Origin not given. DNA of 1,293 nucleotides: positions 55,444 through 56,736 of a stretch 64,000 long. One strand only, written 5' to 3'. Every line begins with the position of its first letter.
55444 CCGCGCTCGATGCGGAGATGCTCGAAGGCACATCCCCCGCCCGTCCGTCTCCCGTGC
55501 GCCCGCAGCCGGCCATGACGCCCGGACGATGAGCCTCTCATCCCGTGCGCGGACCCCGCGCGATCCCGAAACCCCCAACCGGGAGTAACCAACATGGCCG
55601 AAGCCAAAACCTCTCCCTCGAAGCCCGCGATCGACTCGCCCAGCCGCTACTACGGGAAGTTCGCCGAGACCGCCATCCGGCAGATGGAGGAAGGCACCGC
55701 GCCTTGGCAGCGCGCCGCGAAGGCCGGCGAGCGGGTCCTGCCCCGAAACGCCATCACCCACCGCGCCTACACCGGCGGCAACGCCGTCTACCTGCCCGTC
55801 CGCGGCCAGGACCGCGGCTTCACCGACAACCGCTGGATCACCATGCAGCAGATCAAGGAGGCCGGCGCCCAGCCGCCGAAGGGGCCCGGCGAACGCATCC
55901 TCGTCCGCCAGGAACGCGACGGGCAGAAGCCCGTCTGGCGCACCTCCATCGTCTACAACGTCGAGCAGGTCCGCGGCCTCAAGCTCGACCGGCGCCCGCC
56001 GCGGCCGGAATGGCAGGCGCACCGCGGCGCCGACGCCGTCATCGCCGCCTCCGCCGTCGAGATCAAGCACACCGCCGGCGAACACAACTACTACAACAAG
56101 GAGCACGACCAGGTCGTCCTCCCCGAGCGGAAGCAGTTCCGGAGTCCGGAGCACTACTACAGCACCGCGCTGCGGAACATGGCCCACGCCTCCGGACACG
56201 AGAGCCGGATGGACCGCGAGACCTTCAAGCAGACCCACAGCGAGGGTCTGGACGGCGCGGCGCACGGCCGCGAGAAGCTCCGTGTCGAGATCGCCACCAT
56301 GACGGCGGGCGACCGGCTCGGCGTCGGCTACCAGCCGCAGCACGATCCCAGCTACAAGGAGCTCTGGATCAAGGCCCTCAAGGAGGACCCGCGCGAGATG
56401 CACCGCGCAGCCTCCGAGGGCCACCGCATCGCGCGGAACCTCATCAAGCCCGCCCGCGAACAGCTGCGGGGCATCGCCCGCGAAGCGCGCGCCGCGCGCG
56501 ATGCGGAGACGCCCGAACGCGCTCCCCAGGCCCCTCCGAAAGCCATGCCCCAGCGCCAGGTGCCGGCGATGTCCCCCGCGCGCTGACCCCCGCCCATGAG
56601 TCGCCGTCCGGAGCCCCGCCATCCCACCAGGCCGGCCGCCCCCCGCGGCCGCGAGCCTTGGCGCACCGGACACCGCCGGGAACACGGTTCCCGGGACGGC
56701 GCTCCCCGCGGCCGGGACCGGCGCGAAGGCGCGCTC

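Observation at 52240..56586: Candidate anti-defence island: primase, 72-aa hyper-acidic protein, and a tandem triplication of ArdC-like genes in which only one keeps the HExxH metalloprotease motif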

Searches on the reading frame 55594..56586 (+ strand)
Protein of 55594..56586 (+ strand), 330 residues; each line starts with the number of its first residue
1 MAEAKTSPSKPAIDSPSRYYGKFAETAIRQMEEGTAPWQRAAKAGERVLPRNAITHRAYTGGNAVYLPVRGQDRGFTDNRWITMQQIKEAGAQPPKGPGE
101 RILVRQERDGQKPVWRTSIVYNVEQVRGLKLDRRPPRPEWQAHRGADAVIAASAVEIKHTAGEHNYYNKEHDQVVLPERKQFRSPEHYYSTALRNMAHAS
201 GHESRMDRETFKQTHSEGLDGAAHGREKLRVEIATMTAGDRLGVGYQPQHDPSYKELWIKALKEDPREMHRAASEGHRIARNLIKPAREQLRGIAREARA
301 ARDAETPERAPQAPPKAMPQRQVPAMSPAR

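Call 3: search_protein_families(library=pfam, proteins=[window:55594-56586:+], max_evalue=0.01)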
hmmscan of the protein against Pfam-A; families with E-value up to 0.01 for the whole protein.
window:55594-56586:+ (330 aa): 3 families
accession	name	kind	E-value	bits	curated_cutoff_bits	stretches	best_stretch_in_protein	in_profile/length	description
PF18818.7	MPTase-PolyVal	-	9.6e-28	97.2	27.5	1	146-274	3-125/126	Zincin-like metallopeptidase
PF08401.16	ArdcN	-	4.2e-18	66.2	22.6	1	19-98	3-83/123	N-terminal domain of anti-restriction factor ArdC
PF20054.4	Tc-38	-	0.00018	21.6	23.2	1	72-126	19-66/70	Trypanosoma Tc-38 (p38) protein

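Call 8: find_homologous_proteins(query=window:55594-56586:+)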
Query window:55594-56586:+ (330 aa): 84 proteins with E <= 0.001 among 4234 candidates.
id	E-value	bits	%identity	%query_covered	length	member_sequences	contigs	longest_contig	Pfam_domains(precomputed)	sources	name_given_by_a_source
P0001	1.2e-211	720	97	100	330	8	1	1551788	PF08401.17,PF18818.8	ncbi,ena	-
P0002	7.5e-180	615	84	100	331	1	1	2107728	PF08401.17,PF18818.8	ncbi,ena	-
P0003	6.2e-176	602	82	100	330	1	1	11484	PF08401.17,PF18818.8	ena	-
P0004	4.0e-164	564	79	100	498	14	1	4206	PF19663.5,PF08401.17,PF18818.8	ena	-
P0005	1.4e-157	542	75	100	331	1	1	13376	PF08401.17,PF18818.8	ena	-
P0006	8.3e-157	540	75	100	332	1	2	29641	PF08401.17,PF18818.8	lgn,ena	-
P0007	8.5e-157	540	75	100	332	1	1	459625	PF08401.17,PF20054.5,PF18818.8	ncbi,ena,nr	ncbi:MAG: zincin-like metallopeptidase domain-containing protein [Gammaproteobacteria bacterium]|nr:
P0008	2.4e-131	456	68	95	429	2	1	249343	PF08401.17,PF18818.8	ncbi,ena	-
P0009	1.3e-127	444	63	97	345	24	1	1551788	PF08401.17,PF18818.8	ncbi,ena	-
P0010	2.3e-127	443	64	88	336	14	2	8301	PF08401.17,PF18818.8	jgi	-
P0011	3.5e-127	442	64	88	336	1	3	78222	PF08401.17,PF18818.8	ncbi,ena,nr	ncbi:MAG: DUF1738 domain-containing protein [Acidobacteria bacterium]|nr:DUF1738 domain-containing p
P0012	6.1e-127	441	63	97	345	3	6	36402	PF08401.17,PF18818.8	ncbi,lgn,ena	-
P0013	1.6e-125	437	62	100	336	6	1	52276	PF08401.17,PF18818.8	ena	-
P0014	2.2e-125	436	64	88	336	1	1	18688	PF08401.17,PF18818.8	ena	-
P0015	1.3e-124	434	63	96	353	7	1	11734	PF08401.17,PF18818.8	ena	-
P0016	2.1e-124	433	62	96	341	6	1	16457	PF08401.17,PF18818.8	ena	-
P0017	3.9e-124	432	62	91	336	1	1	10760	PF08401.17,PF18818.8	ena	-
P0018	1.8e-123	430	61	100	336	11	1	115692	PF08401.17,PF18818.8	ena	-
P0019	2.1e-122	427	59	100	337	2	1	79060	PF08401.17,PF18818.8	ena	-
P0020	2.7e-122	426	61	91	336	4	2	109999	PF08401.17,PF18818.8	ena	-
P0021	3.1e-121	423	63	92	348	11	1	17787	PF08401.17,PF18818.8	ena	-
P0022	3.0e-118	413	60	91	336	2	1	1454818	PF08401.17,PF18818.8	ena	-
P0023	6.9e-108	379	58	97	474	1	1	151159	PF08401.17,PF18818.8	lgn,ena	-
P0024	7.0e-108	379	63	95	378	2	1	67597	PF08401.17,PF18818.8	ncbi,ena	-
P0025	8.4e-104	365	56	97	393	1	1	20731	PF08401.17,PF18818.8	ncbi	-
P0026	4.1e-101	357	57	95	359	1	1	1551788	PF08401.17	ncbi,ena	-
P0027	4.0e-100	353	56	92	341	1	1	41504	PF08401.17,PF18818.8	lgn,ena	-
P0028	9.1e-100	352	54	100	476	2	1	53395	PF08401.17,PF18818.8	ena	-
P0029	1.2e-98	348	53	100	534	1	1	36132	PF08401.17,PF18818.8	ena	-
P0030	1.3e-93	332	49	100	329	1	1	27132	PF08401.17,PF18818.8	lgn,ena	-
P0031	1.3e-91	325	64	72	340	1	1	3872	PF08401.17,PF18818.8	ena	-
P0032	4.7e-88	314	63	72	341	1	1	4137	PF08401.17,PF18818.8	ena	-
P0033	3.5e-82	294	45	99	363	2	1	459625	PF08401.17,PF18818.8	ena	-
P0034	1.0e-80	290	46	100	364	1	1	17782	PF08401.17,PF18818.8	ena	-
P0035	2.5e-78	282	45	100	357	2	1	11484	PF08401.17,PF18818.8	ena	-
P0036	2.9e-78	281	44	100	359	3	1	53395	PF08401.17,PF18818.8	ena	-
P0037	4.8e-78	281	46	96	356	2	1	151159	PF08401.17,PF18818.8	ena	-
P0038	3.0e-77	278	47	96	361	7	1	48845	PF08401.17,PF18818.8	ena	-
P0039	5.4e-76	274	44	100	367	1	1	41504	PF08401.17,PF18818.8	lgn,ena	-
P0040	7.1e-75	270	45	92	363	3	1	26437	PF08401.17,PF18818.8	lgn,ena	-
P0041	4.0e-72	261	45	95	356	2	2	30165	PF08401.17,PF18818.8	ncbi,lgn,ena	-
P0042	2.5e-70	255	56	70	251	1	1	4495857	PF18818.8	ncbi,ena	-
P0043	9.2e-68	247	42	95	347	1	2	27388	PF08401.17,PF18818.8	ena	-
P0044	8.2e-59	218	57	55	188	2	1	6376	PF18818.8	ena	-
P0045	4.0e-49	186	41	85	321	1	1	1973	PF08401.17,PF18818.8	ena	-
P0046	3.5e-48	183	39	79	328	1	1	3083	PF08401.17,PF18818.8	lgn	-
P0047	2.4e-47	180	38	82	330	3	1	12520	PF08401.17,PF18818.8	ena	-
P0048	3.1e-46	176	35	90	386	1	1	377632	PF08401.17,PF18818.8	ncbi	-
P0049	3.2e-44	170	33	90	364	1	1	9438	PF08401.17,PF18818.8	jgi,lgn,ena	-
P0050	6.8e-44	169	36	73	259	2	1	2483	PF08401.17,PF18818.8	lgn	-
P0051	6.5e-42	162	33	83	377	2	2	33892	PF08401.17,PF18818.8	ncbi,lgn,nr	ncbi:TPA: DUF1738 domain-containing protein [Vibrio parahaemolyticus]|nr:DUF1738 domain-containing p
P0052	5.6e-39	152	34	81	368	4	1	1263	PF08401.17,PF18974.6,PF18818.8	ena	-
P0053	9.4e-38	148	35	83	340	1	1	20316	PF08401.17,PF18818.8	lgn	-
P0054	1.5e-37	148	34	83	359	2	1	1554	PF08401.17,PF18818.8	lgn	-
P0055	1.2e-36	145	33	80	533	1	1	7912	PF08401.17,PF18790.8,PF18818.8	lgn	-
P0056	5.0e-36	143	33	85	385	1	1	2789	PF08401.17,PF18974.6,PF18818.8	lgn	-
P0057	1.7e-35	141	31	89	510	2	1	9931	PF08401.17,PF18790.8,PF18818.8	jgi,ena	-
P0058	3.0e-34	137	34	84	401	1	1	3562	PF08401.17,PF18818.8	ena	-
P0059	3.3e-34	137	61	35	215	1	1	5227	PF18818.8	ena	-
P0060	5.4e-34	136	33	81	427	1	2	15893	PF08401.17,PF18818.8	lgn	-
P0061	5.6e-34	136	33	88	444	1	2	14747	PF08401.17,PF18974.6,PF18818.8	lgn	-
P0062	6.8e-34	136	30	87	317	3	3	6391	PF08401.17,PF18818.8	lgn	-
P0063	3.4e-33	133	33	49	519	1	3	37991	PF08401.17,PF18790.8,PF18818.8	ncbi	-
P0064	1.7e-31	128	31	89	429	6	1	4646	PF08401.17,PF18790.8,PF18818.8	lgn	-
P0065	4.2e-31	127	31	84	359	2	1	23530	PF08401.17,PF18818.8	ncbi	-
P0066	6.7e-31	126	30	74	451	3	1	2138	PF08401.17,PF18790.8,PF18818.8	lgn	-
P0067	9.6e-31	125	30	95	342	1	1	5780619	PF08401.17,PF18818.8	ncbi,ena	-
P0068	2.2e-30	124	33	66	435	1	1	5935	PF08401.17,PF18818.8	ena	-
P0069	7.6e-26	109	30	80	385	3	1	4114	PF08401.17,PF18818.8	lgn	-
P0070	9.2e-25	106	31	84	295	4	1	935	PF08401.17,PF18818.8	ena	-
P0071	9.7e-25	106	31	81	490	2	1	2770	PF08401.17,PF18790.8,PF18818.8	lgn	-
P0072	8.0e-24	103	32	81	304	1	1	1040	PF08401.17,PF18818.8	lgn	-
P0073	1.1e-19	89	28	79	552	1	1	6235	PF08401.17,PF18818.8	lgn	-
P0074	9.8e-17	79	30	81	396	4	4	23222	PF08401.17,PF18818.8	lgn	-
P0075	6.3e-15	73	28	87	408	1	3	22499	PF08401.17,PF18818.8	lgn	-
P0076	1.9e-14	72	25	80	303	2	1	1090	PF08401.17,PF18818.8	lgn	-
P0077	3.6e-14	71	27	71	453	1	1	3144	PF08401.17,PF18818.8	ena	-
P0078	3.9e-14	71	27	71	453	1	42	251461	PF08401.17,PF18818.8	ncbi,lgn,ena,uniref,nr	ncbi:zincin-like metallopeptidase domain-containing protein [Bilophila wadsworthia]|uniref:zincin-li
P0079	3.9e-14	71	27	71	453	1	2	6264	PF08401.17,PF18818.8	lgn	-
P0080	3.9e-14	71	27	71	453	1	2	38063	PF08401.17,PF18818.8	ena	-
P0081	4.0e-14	71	27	71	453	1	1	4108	PF08401.17,PF18818.8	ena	-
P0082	4.2e-14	71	27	71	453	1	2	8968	PF08401.17,PF18818.8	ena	-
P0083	7.0e-13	67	30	72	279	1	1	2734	PF08401.17,PF18818.8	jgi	jgi:antirestriction protein ArdC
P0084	6.0e-4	37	33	24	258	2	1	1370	PF18818.8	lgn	-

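Call 10: find_related_loci(query=window:55594-56586:+, collection=genome_contigs, flank=10000)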
Query window:55594-56586:+ (330 aa) in genome_contigs; peptide patterns used: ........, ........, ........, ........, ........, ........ (x = any residue, [..] = any of these).
51 stretches matched a pattern; 5 encode a relative of the query (tblastn E <= 1e-3); 5 distinct loci.
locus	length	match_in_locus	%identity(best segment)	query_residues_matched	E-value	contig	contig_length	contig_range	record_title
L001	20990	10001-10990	99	1-330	0e+0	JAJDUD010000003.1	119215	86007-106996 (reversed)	MAG: Acidobacteria bacterium isolate jk18x1bzbins.64 k141_363346, whole genome shotgun sequence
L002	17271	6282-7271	98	1-330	0e+0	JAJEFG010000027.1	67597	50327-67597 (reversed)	MAG: Acidobacteria bacterium isolate p16x43bins.1 k141_212894, whole genome shotgun sequence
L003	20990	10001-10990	98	1-330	0e+0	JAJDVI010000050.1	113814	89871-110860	MAG: Acidobacteria bacterium isolate jk18x22bins.33 k141_787822, whole genome shotgun sequence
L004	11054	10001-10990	80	1-328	1e-174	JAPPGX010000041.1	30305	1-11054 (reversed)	MAG: Acidobacteriota bacterium isolate RHO1_bin_67 NODE_2730_length_30305_cov_30.985388, whole genome shotgun sequence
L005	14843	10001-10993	82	1-330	3e-175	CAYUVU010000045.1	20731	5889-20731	MAG TPA_asm: uncultured Acidobacteriota bacterium isolate SRP338948_co1_9 genome assembly, contig: k141_68065, whole gen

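Call 14: search_solved_structures(query=window:55594-56586:+, show_alignments=1, max_evalue=0.01)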
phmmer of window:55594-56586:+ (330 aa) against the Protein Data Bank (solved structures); distinct sequences matched with E-value up to 0.01: 2.
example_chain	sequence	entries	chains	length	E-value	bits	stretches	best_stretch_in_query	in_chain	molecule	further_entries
6sna_A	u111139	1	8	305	1.7e-21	80.1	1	22-284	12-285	ArdC protein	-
6i89_A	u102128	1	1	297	1.8e-21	80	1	22-283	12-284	ArdC protein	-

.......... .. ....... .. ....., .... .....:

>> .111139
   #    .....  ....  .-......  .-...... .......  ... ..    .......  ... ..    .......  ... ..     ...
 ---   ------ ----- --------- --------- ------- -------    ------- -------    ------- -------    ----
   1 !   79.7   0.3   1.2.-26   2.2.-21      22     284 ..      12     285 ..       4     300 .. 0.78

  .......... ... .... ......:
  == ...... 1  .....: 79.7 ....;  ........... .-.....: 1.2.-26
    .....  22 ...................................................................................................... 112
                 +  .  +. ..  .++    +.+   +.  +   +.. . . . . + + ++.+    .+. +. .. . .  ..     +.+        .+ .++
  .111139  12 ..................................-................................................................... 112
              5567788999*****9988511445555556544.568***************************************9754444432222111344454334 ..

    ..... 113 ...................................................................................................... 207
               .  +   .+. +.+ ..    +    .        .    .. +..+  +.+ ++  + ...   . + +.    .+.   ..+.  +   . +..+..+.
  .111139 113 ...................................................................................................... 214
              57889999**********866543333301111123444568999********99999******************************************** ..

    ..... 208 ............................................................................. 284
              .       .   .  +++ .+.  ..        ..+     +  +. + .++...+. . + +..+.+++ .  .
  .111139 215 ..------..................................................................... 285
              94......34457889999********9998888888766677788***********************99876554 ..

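Call 22: search_protein_families(library=ncbifam, proteins=[window:55594-56586:+], max_evalue=0.01)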
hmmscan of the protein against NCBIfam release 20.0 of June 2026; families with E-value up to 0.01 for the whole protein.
window:55594-56586:+ (330 aa): 0 families

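Call 23: find_encoding_contigs(protein=P0001, flank=10000, max_places=3)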
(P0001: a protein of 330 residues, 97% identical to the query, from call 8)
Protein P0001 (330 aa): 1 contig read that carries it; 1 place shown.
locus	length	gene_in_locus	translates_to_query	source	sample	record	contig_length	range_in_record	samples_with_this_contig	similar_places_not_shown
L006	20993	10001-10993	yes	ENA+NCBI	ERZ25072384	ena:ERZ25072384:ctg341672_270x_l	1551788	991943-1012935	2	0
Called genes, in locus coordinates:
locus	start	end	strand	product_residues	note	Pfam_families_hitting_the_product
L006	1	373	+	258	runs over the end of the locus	PF00142:Fer4_NifH (faint), PF01656:CbiA, PF02374:ArsA_ATPase (faint), PF06564:CBP_BcsQ (faint), PF09140:MipZ, PF10609:ParA, PF13614:AAA_31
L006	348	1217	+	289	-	PF02195:ParB_N, PF17762:HTH_ParB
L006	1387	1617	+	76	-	PF00578:AhpC-TSA (weak)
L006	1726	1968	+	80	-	PF00578:AhpC-TSA (weak)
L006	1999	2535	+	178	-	PF11412:DsbD_N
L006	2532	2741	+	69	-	-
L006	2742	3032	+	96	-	PF02566:OsmC (weak)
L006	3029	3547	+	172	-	PF01613:Flavin_Reduct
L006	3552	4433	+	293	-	PF08308:PEGA, PF13620:CarboxypepD_reg (faint), PF08308:PEGA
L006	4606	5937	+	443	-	-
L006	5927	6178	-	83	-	-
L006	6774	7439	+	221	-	PF16793:RepB_primase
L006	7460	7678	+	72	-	-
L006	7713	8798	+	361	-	PF08401:ArdcN, PF18818:MPTase-PolyVal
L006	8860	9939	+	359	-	PF08401:ArdcN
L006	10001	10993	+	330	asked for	PF08401:ArdcN, PF18818:MPTase-PolyVal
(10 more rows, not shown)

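Call 24: find_encoding_contigs(protein=P0007, flank=10000, max_places=3)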
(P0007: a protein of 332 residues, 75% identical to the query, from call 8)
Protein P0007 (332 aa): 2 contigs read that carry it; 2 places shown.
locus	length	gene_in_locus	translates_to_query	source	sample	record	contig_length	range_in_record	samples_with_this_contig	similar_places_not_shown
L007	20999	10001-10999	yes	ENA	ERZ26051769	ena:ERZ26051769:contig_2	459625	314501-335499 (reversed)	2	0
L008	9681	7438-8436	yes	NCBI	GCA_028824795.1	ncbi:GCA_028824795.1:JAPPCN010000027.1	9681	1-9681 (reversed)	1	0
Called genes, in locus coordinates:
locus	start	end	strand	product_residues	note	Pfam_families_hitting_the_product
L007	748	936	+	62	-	-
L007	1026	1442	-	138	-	-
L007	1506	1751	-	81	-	-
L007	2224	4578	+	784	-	PF01590:GAF (weak), PF13185:GAF_2, PF00989:PAS (faint), PF00512:HisKA, PF02518:HATPase_c, PF00072:Response_reg, PF00486:Trans_reg_C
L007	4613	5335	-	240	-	-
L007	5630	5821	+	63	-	-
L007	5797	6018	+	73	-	-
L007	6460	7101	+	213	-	-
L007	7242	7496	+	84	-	PF05930:Phage_AlpA, PF12728:HTH_17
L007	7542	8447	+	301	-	PF16793:RepB_primase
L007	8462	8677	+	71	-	-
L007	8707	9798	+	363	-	PF08401:ArdcN, PF18818:MPTase-PolyVal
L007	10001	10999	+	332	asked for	PF08401:ArdcN, PF20054:Tc-38 (faint), PF18818:MPTase-PolyVal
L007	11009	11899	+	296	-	-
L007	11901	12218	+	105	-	-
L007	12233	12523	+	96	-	PF04956:TrbC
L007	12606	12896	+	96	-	PF05101:VirB3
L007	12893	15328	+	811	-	PF10412:TrwB_AAD_bind (faint), PF12846:AAA_10 (faint), PF19044:P-loop_TraG, PF01935:DUF87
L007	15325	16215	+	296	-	PF03524:CagX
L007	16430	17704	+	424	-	PF03743:TrbI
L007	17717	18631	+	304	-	-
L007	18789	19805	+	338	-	PF04610:TrbL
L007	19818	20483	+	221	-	PF04335:VirB8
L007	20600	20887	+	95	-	-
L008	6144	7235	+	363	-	PF08401:ArdcN, PF18818:MPTase-PolyVal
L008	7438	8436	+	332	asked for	PF08401:ArdcN, PF20054:Tc-38 (faint), PF18818:MPTase-PolyVal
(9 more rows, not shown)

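Call 38: find_encoding_contigs(protein=P0009, flank=10000, max_places=2)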
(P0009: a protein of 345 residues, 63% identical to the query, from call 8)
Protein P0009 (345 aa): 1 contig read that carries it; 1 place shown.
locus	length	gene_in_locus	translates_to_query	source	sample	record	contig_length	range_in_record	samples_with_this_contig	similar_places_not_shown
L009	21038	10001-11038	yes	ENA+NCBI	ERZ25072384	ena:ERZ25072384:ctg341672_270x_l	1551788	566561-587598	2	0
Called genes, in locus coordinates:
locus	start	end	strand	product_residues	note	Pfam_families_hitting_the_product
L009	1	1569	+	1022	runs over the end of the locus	PF00873:ACR_tran, PF03176:MMPL (weak), PF02355:SecD_SecF_C (weak)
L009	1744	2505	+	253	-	PF00023:Ank (faint), PF12796:Ank_2, PF13606:Ank_3 (faint), PF13637:Ank_4 (faint)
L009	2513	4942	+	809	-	PF12704:MacB_PCD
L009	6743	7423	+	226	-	-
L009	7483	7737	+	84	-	PF05930:Phage_AlpA, PF12728:HTH_17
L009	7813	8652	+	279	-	PF16793:RepB_primase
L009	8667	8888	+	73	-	-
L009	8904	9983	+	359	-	PF08401:ArdcN, PF18818:MPTase-PolyVal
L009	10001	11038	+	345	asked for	PF08401:ArdcN, PF18818:MPTase-PolyVal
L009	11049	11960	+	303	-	-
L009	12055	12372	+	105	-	-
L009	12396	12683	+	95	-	PF04956:TrbC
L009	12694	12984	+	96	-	PF05101:VirB3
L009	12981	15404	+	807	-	PF01935:DUF87 (weak), PF12846:AAA_10 (faint), PF19044:P-loop_TraG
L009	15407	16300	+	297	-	PF03524:CagX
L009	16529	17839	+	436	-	PF03743:TrbI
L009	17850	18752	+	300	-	-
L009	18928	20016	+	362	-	PF04610:TrbL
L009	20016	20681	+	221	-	PF04335:VirB8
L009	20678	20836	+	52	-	-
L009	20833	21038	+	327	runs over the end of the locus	-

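Call 39: find_encoding_contigs(protein=P0028, flank=10000, max_places=2)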
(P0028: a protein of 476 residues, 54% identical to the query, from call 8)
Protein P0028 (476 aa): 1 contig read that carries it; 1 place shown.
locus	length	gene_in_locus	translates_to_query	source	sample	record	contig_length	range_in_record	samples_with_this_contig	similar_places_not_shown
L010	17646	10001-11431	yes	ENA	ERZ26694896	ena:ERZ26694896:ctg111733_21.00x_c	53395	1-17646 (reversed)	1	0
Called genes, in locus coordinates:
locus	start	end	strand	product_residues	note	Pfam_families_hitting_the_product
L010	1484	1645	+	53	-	-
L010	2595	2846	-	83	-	-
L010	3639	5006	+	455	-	PF01844:HNH, PF14279:HNH_5 (weak), PF02899:Phage_int_SAM_1 (weak), PF00589:Phage_integrase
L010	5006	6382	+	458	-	-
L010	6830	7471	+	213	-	-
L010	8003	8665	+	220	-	PF16793:RepB_primase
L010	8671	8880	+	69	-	-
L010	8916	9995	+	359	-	PF08401:ArdcN, PF18818:MPTase-PolyVal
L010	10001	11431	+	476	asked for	PF08401:ArdcN, PF18818:MPTase-PolyVal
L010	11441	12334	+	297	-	-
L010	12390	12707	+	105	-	-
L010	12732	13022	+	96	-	PF04956:TrbC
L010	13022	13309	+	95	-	PF05101:VirB3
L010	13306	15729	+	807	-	PF10412:TrwB_AAD_bind (faint), PF01935:DUF87 (weak), PF12846:AAA_10 (faint), PF19044:P-loop_TraG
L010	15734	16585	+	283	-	PF03524:CagX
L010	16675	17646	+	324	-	?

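Call 40: search_protein_representatives(protein=window:55594-56586:+)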
Query: 330 residues. Proteins with E-value up to 0.001 (for the whole library): 11744; up to 1e-10: 5802; up to 1e-30: 502. The best 150 are listed.
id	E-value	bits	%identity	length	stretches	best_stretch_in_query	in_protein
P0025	2.7e-104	365.4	57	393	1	9-330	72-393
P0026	1.3e-101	356.5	76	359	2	17-157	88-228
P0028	2.9e-100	352.1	56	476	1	1-330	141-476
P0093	2.9e-69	250.2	46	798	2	97-315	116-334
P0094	5.4e-68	246.1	45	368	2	111-318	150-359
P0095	1.0e-64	235.3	43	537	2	86-317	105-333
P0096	1.1e-64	235.2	45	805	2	96-308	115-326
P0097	4.6e-63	229.9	46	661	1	17-312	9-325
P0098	5.3e-63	229.7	43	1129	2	106-329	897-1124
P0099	1.2e-61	225.2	42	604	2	87-315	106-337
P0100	2.9e-61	223.9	44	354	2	92-324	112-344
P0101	5.6e-60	219.7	40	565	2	87-321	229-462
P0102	6.1e-60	219.6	41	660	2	101-326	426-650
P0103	8.1e-60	219.2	41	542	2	88-319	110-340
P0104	8.6e-60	219.1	42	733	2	94-318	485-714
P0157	2.3e-44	168.4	39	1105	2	105-297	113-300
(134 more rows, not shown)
